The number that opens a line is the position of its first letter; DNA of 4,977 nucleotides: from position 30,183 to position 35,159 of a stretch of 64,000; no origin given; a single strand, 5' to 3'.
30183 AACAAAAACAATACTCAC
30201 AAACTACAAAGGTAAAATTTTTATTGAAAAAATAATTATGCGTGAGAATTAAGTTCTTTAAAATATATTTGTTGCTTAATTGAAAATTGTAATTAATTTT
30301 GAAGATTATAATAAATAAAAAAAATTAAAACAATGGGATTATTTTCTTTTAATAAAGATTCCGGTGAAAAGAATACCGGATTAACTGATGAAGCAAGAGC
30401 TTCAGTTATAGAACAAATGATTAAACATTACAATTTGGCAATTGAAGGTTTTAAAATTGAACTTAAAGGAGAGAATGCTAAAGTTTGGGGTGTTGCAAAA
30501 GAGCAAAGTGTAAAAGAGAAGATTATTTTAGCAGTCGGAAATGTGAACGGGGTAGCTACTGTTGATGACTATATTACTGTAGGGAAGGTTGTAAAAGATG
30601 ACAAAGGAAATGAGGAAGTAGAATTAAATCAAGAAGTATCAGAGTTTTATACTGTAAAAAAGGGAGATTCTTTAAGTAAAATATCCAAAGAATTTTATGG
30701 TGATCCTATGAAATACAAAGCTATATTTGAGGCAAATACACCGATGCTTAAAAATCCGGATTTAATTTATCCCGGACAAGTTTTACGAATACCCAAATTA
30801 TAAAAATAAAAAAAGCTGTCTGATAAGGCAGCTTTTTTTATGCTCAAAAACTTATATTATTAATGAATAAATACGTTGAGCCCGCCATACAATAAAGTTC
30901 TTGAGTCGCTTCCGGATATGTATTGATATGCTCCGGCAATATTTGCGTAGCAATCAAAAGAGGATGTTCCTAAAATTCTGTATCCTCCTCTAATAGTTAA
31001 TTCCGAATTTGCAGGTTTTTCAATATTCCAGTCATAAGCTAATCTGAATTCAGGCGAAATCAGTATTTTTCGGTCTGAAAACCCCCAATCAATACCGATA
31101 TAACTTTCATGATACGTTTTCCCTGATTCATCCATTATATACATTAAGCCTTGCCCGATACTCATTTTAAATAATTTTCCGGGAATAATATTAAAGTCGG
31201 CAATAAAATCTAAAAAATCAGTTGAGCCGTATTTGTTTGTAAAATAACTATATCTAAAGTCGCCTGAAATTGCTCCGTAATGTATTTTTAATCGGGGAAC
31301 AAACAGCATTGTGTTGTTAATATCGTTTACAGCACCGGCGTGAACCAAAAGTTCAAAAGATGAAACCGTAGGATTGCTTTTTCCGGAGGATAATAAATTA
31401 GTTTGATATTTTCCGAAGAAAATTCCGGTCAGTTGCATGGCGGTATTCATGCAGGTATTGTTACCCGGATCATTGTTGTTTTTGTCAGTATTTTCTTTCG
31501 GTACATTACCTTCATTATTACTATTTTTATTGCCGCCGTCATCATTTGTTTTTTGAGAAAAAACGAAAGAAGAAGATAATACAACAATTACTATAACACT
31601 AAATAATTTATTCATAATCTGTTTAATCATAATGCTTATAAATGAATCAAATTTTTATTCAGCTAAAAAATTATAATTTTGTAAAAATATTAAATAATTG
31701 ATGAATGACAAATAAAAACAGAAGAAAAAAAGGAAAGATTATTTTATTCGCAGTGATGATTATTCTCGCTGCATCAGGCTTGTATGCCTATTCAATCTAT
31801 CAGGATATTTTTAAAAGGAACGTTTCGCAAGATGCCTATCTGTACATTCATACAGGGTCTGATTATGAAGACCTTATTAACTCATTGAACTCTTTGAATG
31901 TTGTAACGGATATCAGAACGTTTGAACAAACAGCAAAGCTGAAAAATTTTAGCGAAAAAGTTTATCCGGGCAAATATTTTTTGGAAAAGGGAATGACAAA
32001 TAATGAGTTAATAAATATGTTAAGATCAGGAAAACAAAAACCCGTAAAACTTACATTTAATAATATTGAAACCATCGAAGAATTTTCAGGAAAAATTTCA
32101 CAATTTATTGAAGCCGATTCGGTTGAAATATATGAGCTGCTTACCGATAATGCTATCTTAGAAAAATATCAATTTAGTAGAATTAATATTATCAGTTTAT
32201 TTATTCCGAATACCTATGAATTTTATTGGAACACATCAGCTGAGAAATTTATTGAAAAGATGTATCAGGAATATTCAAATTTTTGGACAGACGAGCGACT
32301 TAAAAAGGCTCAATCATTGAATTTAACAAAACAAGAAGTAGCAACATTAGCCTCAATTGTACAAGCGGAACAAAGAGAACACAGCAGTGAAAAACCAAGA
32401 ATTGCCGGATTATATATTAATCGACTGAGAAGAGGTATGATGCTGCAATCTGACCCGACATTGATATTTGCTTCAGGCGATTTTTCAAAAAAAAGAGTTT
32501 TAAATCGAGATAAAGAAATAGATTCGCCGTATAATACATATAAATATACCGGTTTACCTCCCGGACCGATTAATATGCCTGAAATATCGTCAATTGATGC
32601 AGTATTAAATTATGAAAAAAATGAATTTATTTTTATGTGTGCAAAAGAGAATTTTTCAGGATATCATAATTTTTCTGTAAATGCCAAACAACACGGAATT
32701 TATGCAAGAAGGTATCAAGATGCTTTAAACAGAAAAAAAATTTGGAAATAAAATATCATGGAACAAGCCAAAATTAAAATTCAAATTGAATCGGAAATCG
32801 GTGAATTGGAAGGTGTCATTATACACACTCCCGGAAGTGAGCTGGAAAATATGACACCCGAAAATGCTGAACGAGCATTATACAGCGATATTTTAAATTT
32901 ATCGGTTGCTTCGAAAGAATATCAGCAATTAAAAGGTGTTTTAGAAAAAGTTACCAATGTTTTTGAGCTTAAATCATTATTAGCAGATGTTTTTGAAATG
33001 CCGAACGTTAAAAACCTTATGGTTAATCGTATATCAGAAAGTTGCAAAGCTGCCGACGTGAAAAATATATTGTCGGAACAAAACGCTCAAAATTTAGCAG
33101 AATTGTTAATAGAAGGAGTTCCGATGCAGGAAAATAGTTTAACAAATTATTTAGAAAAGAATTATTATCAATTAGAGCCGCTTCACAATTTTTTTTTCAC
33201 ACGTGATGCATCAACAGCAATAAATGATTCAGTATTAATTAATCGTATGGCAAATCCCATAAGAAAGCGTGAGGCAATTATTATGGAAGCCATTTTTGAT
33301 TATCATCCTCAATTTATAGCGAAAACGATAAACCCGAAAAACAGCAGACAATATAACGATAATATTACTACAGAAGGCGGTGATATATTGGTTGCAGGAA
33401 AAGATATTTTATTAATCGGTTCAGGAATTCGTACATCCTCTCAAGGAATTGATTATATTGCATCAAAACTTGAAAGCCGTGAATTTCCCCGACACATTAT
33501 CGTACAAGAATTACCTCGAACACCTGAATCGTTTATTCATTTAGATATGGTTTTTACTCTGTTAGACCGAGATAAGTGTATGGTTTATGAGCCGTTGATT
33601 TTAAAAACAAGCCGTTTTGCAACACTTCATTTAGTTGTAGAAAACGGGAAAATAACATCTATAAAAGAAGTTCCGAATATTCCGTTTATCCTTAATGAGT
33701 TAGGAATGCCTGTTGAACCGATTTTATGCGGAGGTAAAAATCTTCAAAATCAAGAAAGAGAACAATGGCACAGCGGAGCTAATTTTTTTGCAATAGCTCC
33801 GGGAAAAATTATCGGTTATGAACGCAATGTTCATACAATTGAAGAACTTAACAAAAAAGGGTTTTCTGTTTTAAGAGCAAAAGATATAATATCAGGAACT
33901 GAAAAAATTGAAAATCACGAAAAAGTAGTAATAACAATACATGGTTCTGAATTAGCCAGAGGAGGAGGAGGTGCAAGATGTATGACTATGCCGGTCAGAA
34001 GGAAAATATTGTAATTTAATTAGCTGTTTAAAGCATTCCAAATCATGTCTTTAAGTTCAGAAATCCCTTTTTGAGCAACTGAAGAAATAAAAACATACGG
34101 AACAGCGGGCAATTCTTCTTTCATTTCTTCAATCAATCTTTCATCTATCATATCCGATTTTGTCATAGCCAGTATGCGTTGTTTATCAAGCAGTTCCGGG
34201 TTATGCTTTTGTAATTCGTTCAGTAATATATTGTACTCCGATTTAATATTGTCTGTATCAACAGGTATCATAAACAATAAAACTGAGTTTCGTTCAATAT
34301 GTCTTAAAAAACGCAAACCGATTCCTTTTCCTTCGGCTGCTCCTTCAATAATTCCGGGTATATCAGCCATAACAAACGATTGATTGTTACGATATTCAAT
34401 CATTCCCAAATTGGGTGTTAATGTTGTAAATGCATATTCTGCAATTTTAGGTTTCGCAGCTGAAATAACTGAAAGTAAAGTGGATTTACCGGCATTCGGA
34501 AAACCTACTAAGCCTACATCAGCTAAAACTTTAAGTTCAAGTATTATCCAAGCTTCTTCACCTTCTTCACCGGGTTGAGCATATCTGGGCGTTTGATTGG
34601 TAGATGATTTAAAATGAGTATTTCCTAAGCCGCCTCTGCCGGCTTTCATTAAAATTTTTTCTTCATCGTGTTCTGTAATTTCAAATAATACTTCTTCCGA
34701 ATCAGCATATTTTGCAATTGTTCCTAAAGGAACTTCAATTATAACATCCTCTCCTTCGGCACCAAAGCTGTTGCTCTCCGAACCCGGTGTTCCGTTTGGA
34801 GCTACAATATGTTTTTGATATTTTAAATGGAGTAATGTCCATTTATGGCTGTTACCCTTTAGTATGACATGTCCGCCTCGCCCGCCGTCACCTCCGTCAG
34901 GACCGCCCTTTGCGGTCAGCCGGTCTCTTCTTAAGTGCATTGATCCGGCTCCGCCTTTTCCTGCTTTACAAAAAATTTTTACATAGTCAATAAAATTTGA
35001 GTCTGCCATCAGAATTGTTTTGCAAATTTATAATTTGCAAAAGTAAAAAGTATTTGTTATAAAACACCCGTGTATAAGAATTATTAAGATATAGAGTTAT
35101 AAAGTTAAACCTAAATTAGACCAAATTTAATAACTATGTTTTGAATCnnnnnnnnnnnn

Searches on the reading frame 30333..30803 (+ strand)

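Call 50: search_protein_families(library=pfam, max_evalue=0.0001, proteins=[window:30333-30803:+])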
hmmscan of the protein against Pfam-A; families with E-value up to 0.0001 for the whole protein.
window:30333-30803:+ (156 aa): 2 families
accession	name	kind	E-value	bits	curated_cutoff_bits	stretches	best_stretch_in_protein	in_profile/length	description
PF01476.26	LysM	-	2.8e-14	53.2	20.9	1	106-154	1-43/43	LysM domain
PF04972.22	BON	-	1.1e-06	29.3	27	1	20-84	4-68/69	BON domain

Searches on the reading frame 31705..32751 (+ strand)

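Call 14: search_protein_families(library=ncbifam, max_evalue=1e-10, proteins=[window:31705-32751:+])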
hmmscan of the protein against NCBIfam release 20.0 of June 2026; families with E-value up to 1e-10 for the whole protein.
window:31705-32751:+ (348 aa): 2 families
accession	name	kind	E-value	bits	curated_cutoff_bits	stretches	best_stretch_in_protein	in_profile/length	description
TIGR00247.1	TIGR00247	hypoth_equivalog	3.3e-51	174.4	103.4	1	14-342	11-345/347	endolytic transglycosylase MltG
NF007619.0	PRK10270.1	equivalog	1.3e-31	109.9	532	1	12-344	7-337/340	cell division protein YceG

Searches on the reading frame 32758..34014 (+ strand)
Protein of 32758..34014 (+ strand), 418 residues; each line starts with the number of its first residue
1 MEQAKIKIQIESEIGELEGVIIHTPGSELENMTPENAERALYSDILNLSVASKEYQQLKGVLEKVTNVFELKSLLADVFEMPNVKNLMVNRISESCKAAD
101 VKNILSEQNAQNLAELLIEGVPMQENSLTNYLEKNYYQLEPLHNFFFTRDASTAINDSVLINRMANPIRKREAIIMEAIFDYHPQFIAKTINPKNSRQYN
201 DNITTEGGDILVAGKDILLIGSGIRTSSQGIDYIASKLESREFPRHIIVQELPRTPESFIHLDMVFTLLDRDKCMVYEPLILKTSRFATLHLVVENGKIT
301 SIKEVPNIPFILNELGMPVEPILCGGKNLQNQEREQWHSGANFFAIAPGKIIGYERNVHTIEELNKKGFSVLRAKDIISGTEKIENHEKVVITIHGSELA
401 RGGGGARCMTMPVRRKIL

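Call 6: search_protein_families(library=pfam, proteins=[window:32758-34014:+])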
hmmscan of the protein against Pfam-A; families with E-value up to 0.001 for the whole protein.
window:32758-34014:+ (418 aa): 2 families
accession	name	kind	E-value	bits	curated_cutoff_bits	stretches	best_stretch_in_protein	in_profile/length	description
PF02274.22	ADI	-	4.5e-67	227.1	22.8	1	41-415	4-377/377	Arginine deiminase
PF19420.4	DDAH_eukar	-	2.2e-07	30.8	23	0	381-413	257-290/291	N,N dimethylarginine dimethylhydrolase, eukaryotic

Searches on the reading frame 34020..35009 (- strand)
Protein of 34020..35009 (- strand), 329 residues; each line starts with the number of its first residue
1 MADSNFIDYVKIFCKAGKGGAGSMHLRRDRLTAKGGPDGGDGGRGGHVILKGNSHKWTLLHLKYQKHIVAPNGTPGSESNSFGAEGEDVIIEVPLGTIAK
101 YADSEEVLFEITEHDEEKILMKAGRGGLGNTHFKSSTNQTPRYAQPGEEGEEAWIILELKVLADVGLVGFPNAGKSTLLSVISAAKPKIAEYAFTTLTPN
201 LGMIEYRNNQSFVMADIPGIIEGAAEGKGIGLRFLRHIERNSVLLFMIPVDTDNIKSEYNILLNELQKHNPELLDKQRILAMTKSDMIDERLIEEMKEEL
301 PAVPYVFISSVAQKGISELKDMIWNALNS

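Call 5: search_protein_families(library=ncbifam, proteins=[window:34020-35009:-])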
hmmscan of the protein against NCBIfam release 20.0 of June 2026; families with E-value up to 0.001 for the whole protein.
window:34020-35009:- (329 aa): 17 families
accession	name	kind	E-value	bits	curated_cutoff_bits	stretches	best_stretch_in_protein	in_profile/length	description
NF008956.1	PRK12299.1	equivalog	5.8e-129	429.7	300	1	5-328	1-326/327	GTPase ObgE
NF008955.0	PRK12297.1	equivalog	1.2e-125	419.8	406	1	5-328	2-329/429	GTPase ObgE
TIGR02729.1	Obg_CgtA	equivalog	5.5e-125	416.8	280.25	1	6-327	1-328/329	Obg family GTPase CgtA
NF008954.1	PRK12296.1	equivalog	7.5e-93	311.5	377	1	4-325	2-337/470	GTPase ObgE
NF007171.0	PRK09602.1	subfamily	1.4e-14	53.8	387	2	164-203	4-43/397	YchF-related putative GTPase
NF000908.1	PRK00089.1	equivalog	1.8e-13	50.4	237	1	165-327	6-167/291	GTPase Era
TIGR03156.1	GTP_HflX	equivalog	5.7e-13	48.5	216.75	1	163-325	190-349/351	GTPase HflX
TIGR00231.1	small_GTP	domain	7.3e-12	45.4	42.5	1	164-323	5-162/164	GTP-binding protein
TIGR00092.1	TIGR00092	equivalog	1.7e-11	43.9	279.2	1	165-240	5-97/368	redox-regulated ATPase YchF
NF008280.0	PRK11058.1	equivalog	4.6e-11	42.2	441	1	163-325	198-359/426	ribosome rescue GTPase HflX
TIGR00436.1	era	equivalog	1.9e-09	37.3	116.25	1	165-327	3-163/270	GTPase Era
TIGR03594.1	GTPase_EngA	equivalog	2.6e-08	33.3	306.7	1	163-326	176-345/432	ribosome biogenesis GTPase Der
TIGR03918.1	GTP_HydF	equivalog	9.3e-08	31.3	325.55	1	164-327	9-167/392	[FeFe] hydrogenase H-cluster maturation GTPase HydF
TIGR03596.1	GTPase_YlqF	equivalog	2.6e-07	30.3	208.2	1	167-233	123-186/276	ribosome biogenesis GTPase YlqF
NF007105.0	PRK09554.1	equivalog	1.9e-05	23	683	1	164-323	5-163/772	Fe(2+) transporter permease subunit FeoB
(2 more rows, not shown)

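Call 6: search_protein_families(library=pfam, proteins=[window:34020-35009:-])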
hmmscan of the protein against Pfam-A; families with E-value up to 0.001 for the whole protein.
window:34020-35009:- (329 aa): 4 families
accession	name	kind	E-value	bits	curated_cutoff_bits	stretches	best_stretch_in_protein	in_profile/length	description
PF01018.28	GTP1_OBG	-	1.6e-57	193.9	27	1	7-161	1-155/155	GTP1/OBG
PF01926.29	MMR_HSR1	-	2.5e-23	82.8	21.9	1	164-284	1-113/113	50S ribosome-binding GTPase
PF02421.24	FeoB_N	-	1.5e-10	41.3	27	1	165-322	3-155/156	Ferrous iron transport protein B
PF16897.10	MMR_HSR1_Xtn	-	5e-05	23.7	35.2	1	278-328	58-105/106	C-terminal region of MMR_HSR1 domain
